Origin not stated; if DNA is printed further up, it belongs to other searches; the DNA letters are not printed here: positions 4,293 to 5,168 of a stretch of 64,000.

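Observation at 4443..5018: Intronless bacterial-type Maa/LacA hexapeptide O-acetyltransferase in an intron-rich eukaryotic neighbourhood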

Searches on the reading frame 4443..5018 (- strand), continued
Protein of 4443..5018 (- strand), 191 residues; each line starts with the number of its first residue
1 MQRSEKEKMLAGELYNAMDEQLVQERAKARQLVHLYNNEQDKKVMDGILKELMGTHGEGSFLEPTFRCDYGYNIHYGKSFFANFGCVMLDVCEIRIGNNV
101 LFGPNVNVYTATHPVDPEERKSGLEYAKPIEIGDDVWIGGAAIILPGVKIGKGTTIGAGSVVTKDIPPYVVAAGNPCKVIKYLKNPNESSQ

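Call 36: find_homologous_proteins(query=A1, max_evalue=1e-30)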
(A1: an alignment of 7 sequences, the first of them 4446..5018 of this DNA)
Query A1 (7 sequences) (191 aa, profile of the alignment): 7999 proteins with E <= 1e-30 among 8000 candidates; the best 120 are listed.
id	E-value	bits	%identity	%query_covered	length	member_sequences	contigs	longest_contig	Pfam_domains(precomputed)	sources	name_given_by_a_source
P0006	9.2e-104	363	66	96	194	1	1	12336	PF12464.14,PF14602.13,PF00132.31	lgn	-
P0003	2.8e-103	362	67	95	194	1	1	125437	PF12464.14,PF14602.13,PF00132.31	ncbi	ncbi:hypothetical protein ABK040_005060 [Willaertia magna]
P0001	4.8e-102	358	69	92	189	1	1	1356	PF12464.14,PF14602.13,PF00132.31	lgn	-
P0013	1.8e-101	356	63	95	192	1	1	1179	PF12464.14,PF14602.13,PF00132.31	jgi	-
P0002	9.3e-100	350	72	92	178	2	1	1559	PF12464.14,PF14602.13,PF00132.31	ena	-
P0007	5.1e-99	348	63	99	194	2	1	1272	PF12464.14,PF14602.13,PF00132.31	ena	-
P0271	7.4e-94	331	65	95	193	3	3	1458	PF12464.14,PF14602.13,PF00132.31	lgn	-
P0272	4.1e-90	319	63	97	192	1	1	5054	PF12464.14,PF14602.13,PF00132.31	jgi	jgi:maltose O-acetyltransferase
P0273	1.4e-88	314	64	94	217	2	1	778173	PF12464.14,PF14602.13,PF00132.31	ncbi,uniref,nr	ncbi:hypothetical protein C9374_013274 [Naegleria lovaniensis]|uniref:Maltose/galactoside acetyltran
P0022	1.9e-85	304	61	95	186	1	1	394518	PF12464.14,PF14602.13,PF00132.31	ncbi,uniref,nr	ncbi:sugar O-acetyltransferase [Bacillus sp. CGMCC 1.16541]|uniref:sugar O-acetyltransferase n=1 Tax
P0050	3.7e-85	303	61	93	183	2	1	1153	PF12464.14,PF14602.13,PF00132.31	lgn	-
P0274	4.2e-85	302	59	94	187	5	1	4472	PF12464.14,PF14602.13,PF00132.31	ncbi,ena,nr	ncbi:MAG TPA: sugar O-acetyltransferase [Nitrospiraceae bacterium]|nr:sugar O-acetyltransferase [Nit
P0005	4.8e-85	302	65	95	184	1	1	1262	PF12464.14,PF14602.13,PF00132.31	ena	-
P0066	5.2e-85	302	58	97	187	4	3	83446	PF12464.14,PF14602.13,PF00132.31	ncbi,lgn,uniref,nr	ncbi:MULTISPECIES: sugar O-acetyltransferase [unclassified Paenibacillus]|uniref:sugar O-acetyltrans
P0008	2.0e-84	300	66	95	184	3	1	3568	PF12464.14,PF14602.13,PF00132.31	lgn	-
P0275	2.7e-84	300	60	93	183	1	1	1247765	PF12464.14,PF14602.13,PF00132.31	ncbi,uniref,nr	ncbi:sugar O-acetyltransferase [Paraclostridium dentum]|uniref:sugar O-acetyltransferase n=1 Tax=Par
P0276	3.0e-84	300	61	93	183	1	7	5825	PF12464.14,PF14602.13,PF00132.31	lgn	-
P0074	3.3e-84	299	61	93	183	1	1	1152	PF12464.14,PF14602.13,PF00132.31,PF25087.2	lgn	-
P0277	3.5e-84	299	59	94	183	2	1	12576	PF12464.14,PF14602.13,PF00132.31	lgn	-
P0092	3.7e-84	299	59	93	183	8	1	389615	PF12464.14,PF14602.13,PF00132.31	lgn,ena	-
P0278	3.9e-84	299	59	93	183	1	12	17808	PF12464.14,PF14602.13,PF00132.31,PF25087.2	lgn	-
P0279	5.5e-84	299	60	93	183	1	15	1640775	PF12464.14,PF14602.13,PF00132.31,PF25087.2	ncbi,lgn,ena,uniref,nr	ncbi:sugar O-acetyltransferase [Paraclostridium bifermentans]|uniref:sugar O-acetyltransferase n=1 T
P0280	1.1e-83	298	62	95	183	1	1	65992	PF12464.14,PF14602.13,PF00132.31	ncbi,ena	-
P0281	1.5e-83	297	59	93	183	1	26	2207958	PF12464.14,PF14602.13,PF00132.31,PF25087.2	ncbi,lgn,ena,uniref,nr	ncbi:sugar O-acetyltransferase [Paraclostridium bifermentans]|uniref:Acetyltransferase n=1 Tax=Parac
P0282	1.6e-83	297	59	93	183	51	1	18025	PF12464.14,PF14602.13,PF00132.31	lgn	-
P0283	1.7e-83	297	58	95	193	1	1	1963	PF12464.14,PF14602.13,PF00132.31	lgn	-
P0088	2.5e-83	297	59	95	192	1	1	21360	PF12464.14,PF14602.13,PF00132.31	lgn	-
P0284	2.5e-83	297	59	93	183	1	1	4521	PF12464.14,PF14602.13,PF00132.31,PF25087.2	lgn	-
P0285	2.5e-83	297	59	93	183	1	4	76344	PF12464.14,PF14602.13,PF00132.31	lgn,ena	-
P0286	2.6e-83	297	55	97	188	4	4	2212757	PF12464.14,PF14602.13,PF00132.31,PF25087.2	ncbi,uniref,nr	ncbi:sugar O-acetyltransferase [Brevibacillus reuszeri]|uniref:Acetyltransferase n=2 Tax=Brevibacill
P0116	2.7e-83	297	60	93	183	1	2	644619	PF12464.14,PF14602.13,PF00132.31,PF25087.2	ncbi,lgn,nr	ncbi:hypothetical protein KD33_00060 [Clostridium sp. NCR]|nr:hypothetical protein KD33_00060 [Clost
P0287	3.1e-83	296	60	95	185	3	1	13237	PF12464.14,PF14602.13,PF00132.31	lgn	-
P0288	3.6e-83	296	59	95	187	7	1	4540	PF12464.14,PF14602.13,PF00132.31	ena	-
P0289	3.6e-83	296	59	93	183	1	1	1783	PF12464.14,PF14602.13,PF00132.31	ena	-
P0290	3.6e-83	296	61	95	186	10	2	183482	PF12464.14,PF14602.13,PF00132.31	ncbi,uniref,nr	ncbi:sugar O-acetyltransferase [Anoxybacillus suryakundensis]|uniref:Acetyltransferase (Isoleucine p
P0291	4.3e-83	296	59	93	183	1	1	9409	PF12464.14,PF14602.13,PF00132.31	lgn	-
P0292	4.5e-83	296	60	95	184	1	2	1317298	PF12464.14,PF14602.13,PF00132.31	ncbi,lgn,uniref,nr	ncbi:sugar O-acetyltransferase [Metabacillus iocasae]|uniref:Acetyltransferase n=1 Tax=Priestia ioca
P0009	4.7e-83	296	67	94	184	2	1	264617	PF12464.14,PF14602.13,PF00132.31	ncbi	-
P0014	4.8e-83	296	63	93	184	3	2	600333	PF12464.14,PF14602.13,PF00132.31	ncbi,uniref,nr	ncbi:sugar O-acetyltransferase [Pelagicoccus sp. NFK12]|uniref:Acetyltransferase n=1 Tax=Pelagicoccu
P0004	4.8e-83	296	65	94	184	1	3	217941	PF12464.14,PF14602.13,PF00132.31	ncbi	-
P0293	5.7e-83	295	59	93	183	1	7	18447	PF12464.14,PF14602.13,PF00132.31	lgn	-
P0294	5.8e-83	295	58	95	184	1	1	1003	PF12464.14,PF14602.13,PF00132.31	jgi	jgi:maltose O-acetyltransferase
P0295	6.0e-83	295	58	93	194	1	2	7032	PF12464.14,PF14602.13,PF00132.31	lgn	-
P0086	6.7e-83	295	59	96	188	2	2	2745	PF12464.14,PF14602.13,PF00132.31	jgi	jgi:maltose O-acetyltransferase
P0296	8.4e-83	295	59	94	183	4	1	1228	PF12464.14,PF14602.13,PF00132.31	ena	-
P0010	9.0e-83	295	63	94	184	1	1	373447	PF12464.14,PF14602.13,PF00132.31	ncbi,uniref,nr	ncbi:sugar O-acetyltransferase [Pelagicoccus sp. SDUM812002]|uniref:sugar O-acetyltransferase n=1 Ta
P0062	9.3e-83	295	60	95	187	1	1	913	PF12464.14,PF14602.13,PF00132.31,PF25087.2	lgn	-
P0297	9.5e-83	295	59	93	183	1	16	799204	PF12464.14,PF14602.13,PF00132.31,PF25087.2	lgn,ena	-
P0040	9.7e-83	295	60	94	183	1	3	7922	PF12464.14,PF14602.13,PF00132.31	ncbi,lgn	-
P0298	1.1e-82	294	59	93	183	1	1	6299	PF12464.14,PF14602.13,PF00132.31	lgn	-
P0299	1.2e-82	294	57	96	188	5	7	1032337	PF12464.14,PF14602.13,PF00132.31,PF25087.2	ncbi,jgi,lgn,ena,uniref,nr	ncbi:maltose acetyltransferase domain-containing protein [Rossellomorea marisflavi]|jgi:maltose O-ac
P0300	1.4e-82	294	57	96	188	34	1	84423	PF12464.14,PF14602.13,PF00132.31,PF25087.2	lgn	-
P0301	1.5e-82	294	57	95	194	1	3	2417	PF12464.14,PF14602.13,PF00132.31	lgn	-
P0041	1.5e-82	294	60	94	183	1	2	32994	PF12464.14,PF14602.13,PF00132.31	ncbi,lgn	-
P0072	1.7e-82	294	64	95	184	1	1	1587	PF12464.14,PF14602.13,PF00132.31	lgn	-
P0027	1.7e-82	294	62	95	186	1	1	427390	PF12464.14,PF14602.13,PF00132.31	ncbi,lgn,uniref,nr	ncbi:maltose O-acetyltransferase [Anoxybacillus tengchongensis]|uniref:Maltose O-acetyltransferase n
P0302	1.7e-82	294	59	93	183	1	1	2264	PF12464.14,PF14602.13,PF00132.31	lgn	-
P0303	1.8e-82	294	59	98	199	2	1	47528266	PF12464.14,PF14602.13,PF00132.31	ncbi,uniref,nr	ncbi:unnamed protein product [Bemisia tabaci]|uniref:Maltose/galactoside acetyltransferase domain-co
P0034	1.8e-82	294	60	95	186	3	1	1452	PF12464.14,PF14602.13,PF00132.31,PF25087.2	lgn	-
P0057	2.0e-82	294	60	94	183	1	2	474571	PF12464.14,PF14602.13,PF00132.31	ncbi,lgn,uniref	ncbi:sugar O-acetyltransferase [Paraclostridium bifermentans]|uniref:sugar O-acetyltransferase n=1 T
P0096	2.1e-82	294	59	95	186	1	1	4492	PF12464.14,PF14602.13,PF00132.31,PF25087.2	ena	-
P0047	2.1e-82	294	60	94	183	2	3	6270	PF12464.14,PF14602.13,PF00132.31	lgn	-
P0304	2.1e-82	294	53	95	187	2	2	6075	PF12464.14,PF14602.13,PF00132.31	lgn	-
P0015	2.1e-82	294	63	93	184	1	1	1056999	PF12464.14,PF14602.13,PF00132.31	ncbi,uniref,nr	ncbi:sugar O-acetyltransferase [Pelagicoccus albus]|uniref:Acetyltransferase n=1 Tax=Pelagicoccus al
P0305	2.5e-82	293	59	95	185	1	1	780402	PF12464.14,PF14602.13,PF00132.31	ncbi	ncbi:sugar O-acetyltransferase [Paenibacillus marinisediminis]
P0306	2.7e-82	293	58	96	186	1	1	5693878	PF12464.14,PF14602.13,PF00132.31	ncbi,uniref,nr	ncbi:sugar O-acetyltransferase [Paenibacillus sp. 481]|uniref:sugar O-acetyltransferase n=1 Tax=Paen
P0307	2.7e-82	293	59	93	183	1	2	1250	PF12464.14,PF14602.13,PF00132.31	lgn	-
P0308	2.9e-82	293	60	94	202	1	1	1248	PF12464.14,PF14602.13,PF00132.31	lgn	-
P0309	3.1e-82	293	60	95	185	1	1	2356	PF12464.14,PF14602.13,PF00132.31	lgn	-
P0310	3.5e-82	293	59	93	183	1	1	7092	PF12464.14,PF14602.13,PF00132.31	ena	-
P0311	3.6e-82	293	56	95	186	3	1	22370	PF12464.14,PF14602.13,PF00132.31,PF25087.2,PF25084.2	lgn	-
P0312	3.8e-82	293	59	93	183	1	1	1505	PF12464.14,PF14602.13,PF00132.31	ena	-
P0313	4.5e-82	293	59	93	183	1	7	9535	PF12464.14,PF14602.13,PF00132.31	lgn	-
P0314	4.6e-82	293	64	92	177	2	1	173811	PF12464.14,PF14602.13,PF00132.31,PF25087.2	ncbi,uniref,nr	ncbi:sugar O-acetyltransferase [Tumebacillus sp. DT12]|uniref:Sugar O-acetyltransferase n=1 Tax=Tume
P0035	5.3e-82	292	60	95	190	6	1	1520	PF12464.14,PF14602.13,PF00132.31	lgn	-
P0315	7.0e-82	292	58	94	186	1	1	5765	PF12464.14,PF14602.13,PF00132.31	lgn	-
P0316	7.0e-82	292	53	96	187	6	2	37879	PF12464.14,PF14602.13,PF00132.31,PF25087.2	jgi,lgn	-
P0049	7.2e-82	292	63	94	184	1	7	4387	PF12464.14,PF14602.13,PF00132.31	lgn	-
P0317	7.3e-82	292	57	96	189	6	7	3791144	PF12464.14,PF14602.13,PF00132.31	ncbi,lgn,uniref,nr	ncbi:maltose O-acetyltransferase [Anoxybacillus rupiensis]|uniref:Maltose O-acetyltransferase n=1 Ta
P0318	7.3e-82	292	60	94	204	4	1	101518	PF12464.14,PF14602.13,PF00132.31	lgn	-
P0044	8.6e-82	292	59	95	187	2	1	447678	PF12464.14,PF14602.13,PF00132.31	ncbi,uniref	ncbi:sugar O-acetyltransferase [Peribacillus asahii]|uniref:sugar O-acetyltransferase n=1 Tax=Periba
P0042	1.0e-81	291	60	95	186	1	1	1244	PF12464.14,PF14602.13,PF00132.31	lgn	-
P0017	1.3e-81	291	60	95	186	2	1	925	PF12464.14,PF14602.13,PF00132.31,PF25087.2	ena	-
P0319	1.3e-81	291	56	96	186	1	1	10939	PF12464.14,PF14602.13,PF00132.31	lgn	-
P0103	1.3e-81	291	60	94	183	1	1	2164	PF12464.14,PF00132.31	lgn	-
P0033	1.4e-81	291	60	95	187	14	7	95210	PF12464.14,PF14602.13,PF00132.31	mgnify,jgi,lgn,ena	mgnify:CR=1 FL=1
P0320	1.4e-81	291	55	95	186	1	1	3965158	PF12464.14,PF14602.13,PF00132.31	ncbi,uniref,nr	ncbi:maltose O-acetyltransferase [Radiobacillus kanasensis]|uniref:maltose O-acetyltransferase n=1 T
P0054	1.4e-81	291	59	95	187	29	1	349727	PF12464.14,PF14602.13,PF00132.31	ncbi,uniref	ncbi:maltose acetyltransferase domain-containing protein [Peribacillus asahii]|uniref:maltose acetyl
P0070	1.5e-81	291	62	94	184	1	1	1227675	PF12464.14,PF14602.13,PF00132.31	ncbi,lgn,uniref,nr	ncbi:sugar O-acetyltransferase [Thalassobacillus pellis]|uniref:sugar O-acetyltransferase n=1 Tax=Th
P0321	1.5e-81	291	56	96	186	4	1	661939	PF12464.14,PF14602.13,PF00132.31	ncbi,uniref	ncbi:sugar O-acetyltransferase [Neobacillus sp. NPDC093127]|uniref:sugar O-acetyltransferase n=1 Tax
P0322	1.6e-81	291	58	95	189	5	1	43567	PF12464.14,PF14602.13,PF00132.31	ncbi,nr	ncbi:maltose O-acetyltransferase [Bacillus sp. AFS041924]|nr:maltose O-acetyltransferase [Bacillus s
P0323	1.7e-81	291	57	94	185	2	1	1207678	PF12464.14,PF14602.13,PF00132.31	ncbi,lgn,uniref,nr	ncbi:sugar O-acetyltransferase [Clostridium sp. MSJ-11]|uniref:Acetyltransferase n=1 Tax=Clostridium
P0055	1.7e-81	291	60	95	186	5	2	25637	PF12464.14,PF14602.13,PF00132.31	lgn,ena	-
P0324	1.8e-81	291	57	94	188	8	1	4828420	PF12464.14,PF14602.13,PF00132.31,PF25087.2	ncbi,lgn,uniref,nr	ncbi:maltose O-acetyltransferase [Bacillus sp. SORGH_AS 510]|uniref:sugar O-acetyltransferase n=1 Ta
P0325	1.9e-81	290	59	95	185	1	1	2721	PF12464.14,PF14602.13,PF00132.31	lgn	-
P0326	2.0e-81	290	58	96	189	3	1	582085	PF12464.14,PF14602.13,PF00132.31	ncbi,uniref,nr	ncbi:maltose acetyltransferase domain-containing protein [Paenibacillus sp. HB172176]|uniref:maltose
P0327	2.0e-81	290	59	93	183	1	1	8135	PF12464.14,PF14602.13,PF00132.31,PF25087.2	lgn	-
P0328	2.1e-81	290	61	94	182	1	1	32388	PF12464.14,PF14602.13,PF00132.31,PF25087.2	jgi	jgi:maltose O-acetyltransferase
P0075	2.1e-81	290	60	95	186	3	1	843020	PF12464.14,PF14602.13,PF00132.31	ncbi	-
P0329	2.3e-81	290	55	95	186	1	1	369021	PF12464.14,PF14602.13,PF00132.31,PF25087.2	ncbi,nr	ncbi:sugar O-acetyltransferase [Bacillus sp. BGMRC 2118]|nr:sugar O-acetyltransferase [Bacillus sp. 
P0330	2.3e-81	290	55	96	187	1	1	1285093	PF12464.14,PF14602.13,PF00132.31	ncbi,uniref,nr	ncbi:acetyltransferase [Bacillus sp. FJAT-27225]|uniref:sugar O-acetyltransferase n=1 Tax=Bacillus s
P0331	2.3e-81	290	55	95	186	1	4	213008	PF12464.14,PF14602.13,PF00132.31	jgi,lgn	-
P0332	2.3e-81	290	58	95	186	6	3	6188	PF12464.14,PF14602.13,PF00132.31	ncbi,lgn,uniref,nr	ncbi:maltose acetyltransferase domain-containing protein [Ectobacillus panaciterrae]|uniref:maltose 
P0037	2.6e-81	290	60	94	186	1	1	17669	PF12464.14,PF14602.13,PF00132.31,PF25087.2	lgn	-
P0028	2.8e-81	290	59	95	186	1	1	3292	PF12464.14,PF14602.13,PF00132.31,PF25087.2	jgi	jgi:maltose O-acetyltransferase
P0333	3.0e-81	290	58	96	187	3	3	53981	PF12464.14,PF14602.13,PF00132.31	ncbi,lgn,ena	-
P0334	3.2e-81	290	57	95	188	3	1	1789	PF12464.14,PF14602.13,PF00132.31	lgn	-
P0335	3.4e-81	290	60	95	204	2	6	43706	PF12464.14,PF14602.13,PF00132.31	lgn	-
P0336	3.5e-81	290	57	95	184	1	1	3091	PF12464.14,PF14602.13,PF00132.31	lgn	-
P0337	3.5e-81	290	58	95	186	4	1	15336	PF12464.14,PF14602.13,PF00132.31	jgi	-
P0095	3.5e-81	290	57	96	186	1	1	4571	PF12464.14,PF14602.13,PF00132.31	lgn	-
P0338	3.7e-81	290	55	95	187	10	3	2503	PF12464.14,PF14602.13,PF00132.31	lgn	-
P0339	3.8e-81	290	57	95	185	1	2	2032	PF12464.14,PF14602.13,PF00132.31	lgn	-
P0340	3.9e-81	289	57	96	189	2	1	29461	PF12464.14,PF14602.13,PF00132.31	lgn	-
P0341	3.9e-81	289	54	95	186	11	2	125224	PF12464.14,PF14602.13,PF00132.31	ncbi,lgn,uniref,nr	ncbi:sugar O-acetyltransferase [Oceanobacillus polygoni]|uniref:Maltose O-acetyltransferase n=1 Tax=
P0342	4.0e-81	289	56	96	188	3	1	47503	PF12464.14,PF14602.13,PF00132.31,PF25087.2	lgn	-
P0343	4.0e-81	289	60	95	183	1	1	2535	PF12464.14,PF14602.13,PF00132.31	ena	-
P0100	4.1e-81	289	60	94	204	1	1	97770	PF12464.14,PF14602.13,PF00132.31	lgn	-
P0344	4.1e-81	289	57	95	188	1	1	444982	PF12464.14,PF14602.13,PF00132.31,PF25087.2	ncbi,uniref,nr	ncbi:maltose O-acetyltransferase [Metabacillus sp. GX 13764]|uniref:maltose O-acetyltransferase n=1 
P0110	4.2e-81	289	60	94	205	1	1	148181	PF12464.14,PF14602.13,PF00132.31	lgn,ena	-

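Call 37: find_encoding_contigs(protein=P0273, flank=10000, max_places=3)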
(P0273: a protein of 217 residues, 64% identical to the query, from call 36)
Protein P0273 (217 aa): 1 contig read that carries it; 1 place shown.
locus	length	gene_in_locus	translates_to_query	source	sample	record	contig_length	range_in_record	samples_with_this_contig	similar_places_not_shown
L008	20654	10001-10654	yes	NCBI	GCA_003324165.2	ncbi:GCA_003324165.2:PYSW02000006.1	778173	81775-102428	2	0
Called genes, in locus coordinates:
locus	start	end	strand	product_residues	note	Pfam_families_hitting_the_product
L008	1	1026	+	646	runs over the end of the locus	PF00118:Cpn60_TCP1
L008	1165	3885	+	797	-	PF00225:Kinesin, PF16796:Microtub_bd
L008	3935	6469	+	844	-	PF10373:EST1_DNA_bind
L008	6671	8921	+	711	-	-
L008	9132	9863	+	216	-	-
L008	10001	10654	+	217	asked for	PF12464:Mac, PF00132:Hexapep, PF14602:Hexapep_2 (weak)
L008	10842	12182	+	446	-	PF08574:Iwr1 (weak)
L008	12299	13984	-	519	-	PF03676:PHAF1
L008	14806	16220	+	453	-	-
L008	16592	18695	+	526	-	PF01384:PHO4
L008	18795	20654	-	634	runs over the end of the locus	-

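Call 38: find_encoding_contigs(protein=P0272, flank=5000, max_places=2)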
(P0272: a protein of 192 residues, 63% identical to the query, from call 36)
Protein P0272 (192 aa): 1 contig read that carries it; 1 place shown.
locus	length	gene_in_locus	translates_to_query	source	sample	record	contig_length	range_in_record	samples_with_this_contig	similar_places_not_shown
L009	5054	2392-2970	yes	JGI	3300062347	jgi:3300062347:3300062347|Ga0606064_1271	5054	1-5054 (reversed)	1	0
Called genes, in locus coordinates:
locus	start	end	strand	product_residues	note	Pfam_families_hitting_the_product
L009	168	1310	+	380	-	PF25390:WD40_RLD, PF00415:RCC1 (faint), PF13540:RCC1_2 (faint), PF25390:WD40_RLD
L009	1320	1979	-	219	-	-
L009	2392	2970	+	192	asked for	PF12464:Mac, PF00132:Hexapep, PF14602:Hexapep_2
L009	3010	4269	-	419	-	PF00536:SAM_1 (weak), PF07647:SAM_2, PF14360:PAP2_C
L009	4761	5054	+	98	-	?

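Call 48: find_related_loci(query=A1, collection=genome_contigs, flank=1000)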
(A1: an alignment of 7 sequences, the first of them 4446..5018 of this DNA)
Query A1 (191 aa) in genome_contigs; peptide patterns used: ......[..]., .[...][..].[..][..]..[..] (x = any residue, [..] = any of these).
600 stretches matched a pattern (row limit reached: there are more); 572 encode a relative of the query (tblastn E <= 1e-3); the best 80 are kept; 80 distinct loci.
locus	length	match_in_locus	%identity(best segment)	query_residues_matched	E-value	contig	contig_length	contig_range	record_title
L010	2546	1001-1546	65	4-183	2e-81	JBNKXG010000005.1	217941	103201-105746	MAG: Opitutaceae bacterium isolate D2.bin.11.permissive NODE_5_length_217941_cov_18.760707, whole genome shotgun sequenc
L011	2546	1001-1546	64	4-183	1e-78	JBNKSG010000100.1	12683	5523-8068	MAG: Opitutaceae bacterium isolate B1B2.bin.1.strict NODE_100_length_12683_cov_3.127320, whole genome shotgun sequence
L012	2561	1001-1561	58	1-185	2e-73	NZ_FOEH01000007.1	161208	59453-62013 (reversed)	Virgibacillus subterraneus strain CGMCC 1.7734, whole genome shotgun sequence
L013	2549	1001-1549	61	4-184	2e-72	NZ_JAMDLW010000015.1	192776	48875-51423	Paenibacillus apiarius strain NRRL NRS-1438 contig_0000015, whole genome shotgun sequence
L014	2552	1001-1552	59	3-184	3e-72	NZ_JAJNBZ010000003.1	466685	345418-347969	Paenibacillus profundus strain YoMME NODE_3_length_466685_cov_110.513904, whole genome shotgun sequence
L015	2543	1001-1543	59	3-181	2e-72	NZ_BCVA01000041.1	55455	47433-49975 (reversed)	Neobacillus niacini NBRC 15566, whole genome shotgun sequence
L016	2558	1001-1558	59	1-184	2e-72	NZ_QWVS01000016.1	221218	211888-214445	Peribacillus asahii strain MA001 asahii_MA001_contig_16, whole genome shotgun sequence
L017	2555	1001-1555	59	1-183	2e-72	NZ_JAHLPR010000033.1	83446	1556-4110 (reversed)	Paenibacillus sp. MSJ-34 M-34_ctg0033, whole genome shotgun sequence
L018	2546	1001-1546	59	4-183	2e-72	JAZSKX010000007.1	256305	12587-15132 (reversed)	MAG: Candidatus Spyradenecus sp. isolate T1900044559_TS20190025.MAGScoT_cleanbin_000012 SGB_350_k141_2468203, whole geno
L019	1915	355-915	58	3-187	9e-73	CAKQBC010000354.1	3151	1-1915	MAG: uncultured Bacillus sp. isolate REFINED_METABAT215_TOP10_CONTIGS_1500_ASSEMBLY_K77_MERGED__Hadza_MoBio_hadza-A-D_E_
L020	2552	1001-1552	59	3-184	9e-72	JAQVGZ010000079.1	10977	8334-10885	MAG: Desulfotomaculaceae bacterium isolate STE_194 NODE_15115_length_10977_cov_3.970230_Sandtown_E, whole genome shotgun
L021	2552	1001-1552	57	3-184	6e-72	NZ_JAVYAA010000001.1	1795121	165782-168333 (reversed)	Paenibacillus suaedae strain chi10 contig1, whole genome shotgun sequence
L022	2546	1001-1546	60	4-183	7e-72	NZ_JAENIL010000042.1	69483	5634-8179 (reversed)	Pelagicoccus mobilis strain KCTC 13126 scaffold_42_69484, whole genome shotgun sequence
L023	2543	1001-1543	59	3-181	3e-71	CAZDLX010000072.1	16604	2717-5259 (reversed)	MAG TPA_asm: uncultured Anaerolineae bacterium isolate SRP268622_co1_365 genome assembly, contig: NODE_7738_length_16604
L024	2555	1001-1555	57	3-185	4e-71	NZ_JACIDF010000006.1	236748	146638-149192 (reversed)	Anoxybacteroides rupiense strain DSM 17127 Ga0373222_06, whole genome shotgun sequence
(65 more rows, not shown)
